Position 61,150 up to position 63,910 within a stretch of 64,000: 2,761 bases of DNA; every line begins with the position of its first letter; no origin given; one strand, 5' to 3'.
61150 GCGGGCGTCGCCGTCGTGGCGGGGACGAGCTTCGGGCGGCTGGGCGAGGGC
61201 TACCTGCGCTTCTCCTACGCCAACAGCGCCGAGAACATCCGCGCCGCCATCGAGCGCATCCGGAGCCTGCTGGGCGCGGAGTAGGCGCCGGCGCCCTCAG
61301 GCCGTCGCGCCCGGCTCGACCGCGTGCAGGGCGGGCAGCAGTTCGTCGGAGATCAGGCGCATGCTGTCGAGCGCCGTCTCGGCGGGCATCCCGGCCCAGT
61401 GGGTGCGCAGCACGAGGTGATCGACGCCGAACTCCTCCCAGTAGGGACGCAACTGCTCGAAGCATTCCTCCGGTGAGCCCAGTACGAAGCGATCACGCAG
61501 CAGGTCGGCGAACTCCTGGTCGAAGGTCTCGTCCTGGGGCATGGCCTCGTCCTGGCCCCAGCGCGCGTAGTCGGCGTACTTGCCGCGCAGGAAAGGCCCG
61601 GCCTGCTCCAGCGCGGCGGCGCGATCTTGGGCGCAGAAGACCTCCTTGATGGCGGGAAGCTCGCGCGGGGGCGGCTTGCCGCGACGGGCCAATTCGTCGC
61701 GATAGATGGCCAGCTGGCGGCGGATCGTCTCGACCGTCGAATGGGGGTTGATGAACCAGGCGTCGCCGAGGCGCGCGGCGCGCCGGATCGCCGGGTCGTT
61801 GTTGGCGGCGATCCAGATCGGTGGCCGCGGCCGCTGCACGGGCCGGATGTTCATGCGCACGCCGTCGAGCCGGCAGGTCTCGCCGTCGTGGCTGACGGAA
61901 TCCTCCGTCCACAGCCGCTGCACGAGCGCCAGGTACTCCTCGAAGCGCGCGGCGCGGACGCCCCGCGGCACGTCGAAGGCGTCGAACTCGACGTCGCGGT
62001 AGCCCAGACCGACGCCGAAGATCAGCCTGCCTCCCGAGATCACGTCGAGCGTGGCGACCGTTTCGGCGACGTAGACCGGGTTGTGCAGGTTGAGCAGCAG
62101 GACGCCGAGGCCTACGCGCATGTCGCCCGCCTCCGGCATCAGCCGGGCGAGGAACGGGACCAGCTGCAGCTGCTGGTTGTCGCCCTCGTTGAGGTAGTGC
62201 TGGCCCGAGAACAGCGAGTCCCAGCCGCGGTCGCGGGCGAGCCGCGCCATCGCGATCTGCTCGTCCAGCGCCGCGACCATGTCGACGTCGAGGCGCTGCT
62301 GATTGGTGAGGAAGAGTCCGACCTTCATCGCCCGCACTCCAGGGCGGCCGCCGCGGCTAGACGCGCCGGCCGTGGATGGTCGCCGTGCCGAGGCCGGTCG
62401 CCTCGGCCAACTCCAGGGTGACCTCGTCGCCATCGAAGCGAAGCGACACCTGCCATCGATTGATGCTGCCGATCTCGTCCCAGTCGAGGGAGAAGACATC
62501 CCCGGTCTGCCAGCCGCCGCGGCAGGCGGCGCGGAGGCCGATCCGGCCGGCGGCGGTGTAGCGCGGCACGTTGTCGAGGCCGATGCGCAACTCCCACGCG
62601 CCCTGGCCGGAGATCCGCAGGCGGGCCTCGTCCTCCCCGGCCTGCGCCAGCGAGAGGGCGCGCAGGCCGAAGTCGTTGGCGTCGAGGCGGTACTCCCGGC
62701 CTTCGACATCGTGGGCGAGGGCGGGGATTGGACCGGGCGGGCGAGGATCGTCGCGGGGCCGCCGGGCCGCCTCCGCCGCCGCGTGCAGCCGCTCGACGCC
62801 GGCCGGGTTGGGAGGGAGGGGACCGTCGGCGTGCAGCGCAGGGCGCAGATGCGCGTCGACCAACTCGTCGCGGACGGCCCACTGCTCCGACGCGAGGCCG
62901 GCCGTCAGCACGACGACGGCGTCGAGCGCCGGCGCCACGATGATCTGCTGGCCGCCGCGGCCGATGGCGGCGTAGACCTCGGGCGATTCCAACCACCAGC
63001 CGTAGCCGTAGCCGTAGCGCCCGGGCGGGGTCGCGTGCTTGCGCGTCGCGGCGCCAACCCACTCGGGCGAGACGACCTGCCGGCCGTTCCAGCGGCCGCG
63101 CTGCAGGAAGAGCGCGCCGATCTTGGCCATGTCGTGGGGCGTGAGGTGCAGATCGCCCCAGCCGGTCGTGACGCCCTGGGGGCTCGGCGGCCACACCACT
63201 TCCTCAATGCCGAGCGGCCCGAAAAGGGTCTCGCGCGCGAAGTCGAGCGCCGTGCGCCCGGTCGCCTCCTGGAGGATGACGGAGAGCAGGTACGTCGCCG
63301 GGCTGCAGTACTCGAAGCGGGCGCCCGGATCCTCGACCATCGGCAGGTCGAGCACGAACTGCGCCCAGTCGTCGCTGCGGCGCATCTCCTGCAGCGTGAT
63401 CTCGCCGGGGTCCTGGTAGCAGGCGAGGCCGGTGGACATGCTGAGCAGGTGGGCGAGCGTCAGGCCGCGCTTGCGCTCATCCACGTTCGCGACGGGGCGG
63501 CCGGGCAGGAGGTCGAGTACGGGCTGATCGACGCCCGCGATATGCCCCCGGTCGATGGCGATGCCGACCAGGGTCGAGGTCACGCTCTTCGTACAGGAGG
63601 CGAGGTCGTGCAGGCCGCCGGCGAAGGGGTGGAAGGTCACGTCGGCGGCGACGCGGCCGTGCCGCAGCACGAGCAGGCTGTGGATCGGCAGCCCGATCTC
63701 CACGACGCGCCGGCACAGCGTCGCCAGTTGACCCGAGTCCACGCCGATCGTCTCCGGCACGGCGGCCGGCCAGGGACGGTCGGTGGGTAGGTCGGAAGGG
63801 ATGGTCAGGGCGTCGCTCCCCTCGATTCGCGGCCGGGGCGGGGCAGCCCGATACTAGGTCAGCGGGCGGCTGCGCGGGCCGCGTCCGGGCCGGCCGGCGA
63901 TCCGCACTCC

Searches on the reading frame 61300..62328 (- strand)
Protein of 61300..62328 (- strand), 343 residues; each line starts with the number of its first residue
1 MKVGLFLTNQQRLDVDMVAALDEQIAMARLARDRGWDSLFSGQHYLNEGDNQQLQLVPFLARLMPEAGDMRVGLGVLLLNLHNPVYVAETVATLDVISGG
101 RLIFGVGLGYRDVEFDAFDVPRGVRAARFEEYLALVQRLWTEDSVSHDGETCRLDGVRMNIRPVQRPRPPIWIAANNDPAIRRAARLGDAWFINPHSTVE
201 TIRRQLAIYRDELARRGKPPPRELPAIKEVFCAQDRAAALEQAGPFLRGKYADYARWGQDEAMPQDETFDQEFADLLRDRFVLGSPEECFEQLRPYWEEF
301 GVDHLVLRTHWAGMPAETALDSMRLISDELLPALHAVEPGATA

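Call 87: find_encoding_contigs(protein=window:61300-62328:-, flank=10000, max_places=3)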
Protein seq(343 aa) (343 aa): no gene with exactly this product is on record in the collection.

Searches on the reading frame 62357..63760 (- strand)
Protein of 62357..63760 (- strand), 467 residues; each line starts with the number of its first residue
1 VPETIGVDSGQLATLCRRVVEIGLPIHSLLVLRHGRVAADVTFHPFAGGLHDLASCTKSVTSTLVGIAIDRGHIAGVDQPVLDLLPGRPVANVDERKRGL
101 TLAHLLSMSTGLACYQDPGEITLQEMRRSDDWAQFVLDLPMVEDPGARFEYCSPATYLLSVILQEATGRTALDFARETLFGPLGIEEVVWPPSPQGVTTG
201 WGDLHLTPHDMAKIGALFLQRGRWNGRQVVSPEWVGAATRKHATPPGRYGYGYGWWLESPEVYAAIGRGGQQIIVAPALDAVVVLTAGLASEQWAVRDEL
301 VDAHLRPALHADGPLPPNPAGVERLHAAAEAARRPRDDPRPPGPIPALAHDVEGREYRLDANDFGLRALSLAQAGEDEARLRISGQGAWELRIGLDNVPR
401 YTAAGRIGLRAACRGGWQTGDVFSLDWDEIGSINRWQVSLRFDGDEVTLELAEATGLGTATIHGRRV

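Call 86: find_encoding_contigs(protein=window:62357-63760:-, flank=10000, max_places=2)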
Protein window:62357-63760:- (467 aa): no gene with exactly this product is on record in the collection.
